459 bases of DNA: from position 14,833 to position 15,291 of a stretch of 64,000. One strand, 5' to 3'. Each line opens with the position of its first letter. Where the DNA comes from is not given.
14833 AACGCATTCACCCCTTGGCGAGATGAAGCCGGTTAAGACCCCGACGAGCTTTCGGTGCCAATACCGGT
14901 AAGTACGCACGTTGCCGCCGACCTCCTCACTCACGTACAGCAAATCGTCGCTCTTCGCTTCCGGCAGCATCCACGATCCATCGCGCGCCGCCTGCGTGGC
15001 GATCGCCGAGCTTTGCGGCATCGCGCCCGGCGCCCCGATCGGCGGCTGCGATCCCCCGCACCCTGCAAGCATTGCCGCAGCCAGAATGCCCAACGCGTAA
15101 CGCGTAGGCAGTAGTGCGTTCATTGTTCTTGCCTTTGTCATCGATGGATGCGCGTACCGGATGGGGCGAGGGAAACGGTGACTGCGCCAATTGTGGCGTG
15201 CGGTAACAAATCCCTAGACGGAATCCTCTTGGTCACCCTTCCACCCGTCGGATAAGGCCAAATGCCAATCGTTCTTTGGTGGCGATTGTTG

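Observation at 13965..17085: Leader/tether C-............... conserved at nucleotide level across proteins with different bodies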

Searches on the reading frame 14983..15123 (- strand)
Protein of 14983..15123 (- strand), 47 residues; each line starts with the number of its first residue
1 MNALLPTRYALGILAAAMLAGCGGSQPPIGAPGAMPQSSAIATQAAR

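Call 7: find_homologous_proteins(query=window:14983-15123:-, max_evalue=1)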
Query seq(47 aa) (47 aa): 111 proteins with E <= 1 among 111 candidates.
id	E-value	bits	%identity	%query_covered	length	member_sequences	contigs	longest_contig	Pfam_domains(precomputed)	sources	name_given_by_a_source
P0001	1.7e-11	60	73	100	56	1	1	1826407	-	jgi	jgi:hypothetical protein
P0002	4.6e-11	59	72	100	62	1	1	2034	-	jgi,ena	jgi:hypothetical protein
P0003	7.9e-11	58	73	100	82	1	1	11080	-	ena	-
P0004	1.6e-10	57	80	85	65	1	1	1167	-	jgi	jgi:hypothetical protein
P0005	2.0e-10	57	85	55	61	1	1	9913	-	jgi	jgi:hypothetical protein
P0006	3.0e-10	56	71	100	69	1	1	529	-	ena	-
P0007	3.5e-10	56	73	87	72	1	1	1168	-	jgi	jgi:hypothetical protein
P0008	3.7e-10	56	82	81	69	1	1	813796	-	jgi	jgi:hypothetical protein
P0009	5.6e-10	56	85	70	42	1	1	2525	-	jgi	jgi:hypothetical protein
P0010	5.9e-10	55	71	100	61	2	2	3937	-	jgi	jgi:hypothetical protein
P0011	7.8e-10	55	71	87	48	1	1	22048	-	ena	-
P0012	1.1e-9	55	73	100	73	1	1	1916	-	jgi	jgi:hypothetical protein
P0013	2.3e-9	54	71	87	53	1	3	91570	-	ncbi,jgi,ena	jgi:hypothetical protein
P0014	2.6e-9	54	67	100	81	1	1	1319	-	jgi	jgi:hypothetical protein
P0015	2.8e-9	53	80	83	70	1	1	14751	-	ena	-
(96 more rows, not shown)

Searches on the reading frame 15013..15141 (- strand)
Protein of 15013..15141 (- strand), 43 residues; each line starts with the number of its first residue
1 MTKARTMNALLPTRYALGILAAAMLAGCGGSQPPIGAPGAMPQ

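Call 75: search_protein_representatives(alignment_id=A4)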
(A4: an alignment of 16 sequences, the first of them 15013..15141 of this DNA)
Query: 16 sequences, 43 profile positions. Proteins with E-value up to 0.001 (for the whole library): 1854; up to 1e-10: 560; up to 1e-30: 0. The best 150 are listed.
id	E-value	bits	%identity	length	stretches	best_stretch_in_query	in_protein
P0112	5.8e-25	102.5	-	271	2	5-42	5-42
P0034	1.2e-20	88.7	-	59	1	1-40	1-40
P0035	4.7e-20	86.8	-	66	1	1-41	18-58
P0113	5.9e-20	86.5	-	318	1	1-42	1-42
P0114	1.7e-19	85.0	-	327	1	1-42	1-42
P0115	2.0e-19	84.8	-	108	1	1-42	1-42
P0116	2.2e-19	84.6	-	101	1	1-42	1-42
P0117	4.9e-19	83.5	-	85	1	1-41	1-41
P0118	6.1e-19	83.2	-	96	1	1-42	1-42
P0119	6.7e-19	83.1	-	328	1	1-42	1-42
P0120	7.3e-19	83.0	-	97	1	1-41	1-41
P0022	1.9e-18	81.6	-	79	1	1-42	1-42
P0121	2.2e-18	81.4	-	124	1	1-41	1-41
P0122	2.9e-18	81.1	-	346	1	1-39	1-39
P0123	3.1e-18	80.9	-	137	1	1-40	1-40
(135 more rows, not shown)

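Call 77: search_protein_families(library=pfam, alignment_id=A6, max_evalue=0.001)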
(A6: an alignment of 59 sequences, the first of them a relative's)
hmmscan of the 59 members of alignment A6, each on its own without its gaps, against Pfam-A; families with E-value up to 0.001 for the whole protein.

A. member 1, P0112 (271 aa): 1 family
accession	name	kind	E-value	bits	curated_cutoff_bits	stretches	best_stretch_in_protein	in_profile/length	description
PF21722.4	Gly_rich_2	-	4.7e-05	24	24.3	1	189-249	6-71/226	Glycine-rich domain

B. families by the number of members that match (of 59 scanned): 12 families
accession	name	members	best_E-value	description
PF01436.27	NHL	7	3.7e-16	NHL repeat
PF08450.18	SGL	6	9.8e-13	SMP-30/Gluconolactonase/LRE-like region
PF10282.15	Lactonase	2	3.6e-49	Lactonase, 7-bladed beta-propeller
PF20067.5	SSL_N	2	7.7e-10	Strictosidine synthase-like, N-terminal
PF06739.17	SBBP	2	8.7e-10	Beta-propeller repeat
PF23889.1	DUF7241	1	1.6e-08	Domain of unknown function (DUF7241)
PF07494.17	Reg_prop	1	5.2e-07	Two component regulator propeller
PF15902.12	Sortilin-Vps10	1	6.3e-06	Sortilin, neurotensin receptor 3,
PF21722.4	Gly_rich_2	1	4.7e-05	Glycine-rich domain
PF12810.13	ALK_LTK_GRD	1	9.4e-05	ALK/LTK, Glycine-rich domain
PF06977.17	SdiA-regulated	1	0.00025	SdiA-regulated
PF14339.12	DUF4394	1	0.0007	Domain of unknown function (DUF4394)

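Call 78: search_protein_families(library=ncbifam, alignment_id=A6, max_evalue=0.001)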
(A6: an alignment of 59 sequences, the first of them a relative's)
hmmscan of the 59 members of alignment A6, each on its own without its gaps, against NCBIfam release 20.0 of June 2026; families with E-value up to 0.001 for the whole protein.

A. member 1, P0112 (271 aa): 1 family
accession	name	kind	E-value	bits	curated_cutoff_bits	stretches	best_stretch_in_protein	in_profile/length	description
TIGR03803.2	Gloeo_Verruco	domain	3.8e-09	36.1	44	1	67-119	1-49/50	choice-of-anchor tandem repeat GloVer-containing protein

B. families by the number of members that match (of 59 scanned): 13 families
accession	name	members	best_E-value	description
TIGR03803.2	Gloeo_Verruco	8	2.7e-71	choice-of-anchor tandem repeat GloVer-containing protein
NF033206.1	ScyE_fam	6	1.9e-25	ScyD/ScyE family protein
NF035926.1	scyF_NHL_VPEP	3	4.5e-07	scytonemin biosynthesis PEP-CTERM protein ScyF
TIGR03866.1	PQQ_ABC_repeats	2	2.8e-08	PQQ-dependent catabolism-associated beta-propeller protein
NF045728.1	glycosyl_F510_1955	1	5.3e-21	F510_1955 family glycosylhydrolase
NF008258.1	PRK11028.1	1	1.7e-18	6-phosphogluconolactonase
NF050136.1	PGL_lacton_Staph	1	7.9e-11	6-phosphogluconolactonase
NF052340.1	hydrazine_beta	1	6.6e-09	hydrazine synthase subunit beta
NF052460.1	L-NosZ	1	8.8e-09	clade III lactonase-type nitrous-oxide reductase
TIGR03907.1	QH_beta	1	5.9e-05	quinohemoprotein amine dehydrogenase subunit beta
TIGR02276.1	beta_rpt_yvtn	1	9.8e-05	beta-propeller repeat protein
NF045638.1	Mrt_dep_phytase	1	0.00029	myxosortase-dependent phytase-like phosphatase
NF052280.1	7_blade_YncE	1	0.00038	7-bladed beta-propeller protein YncE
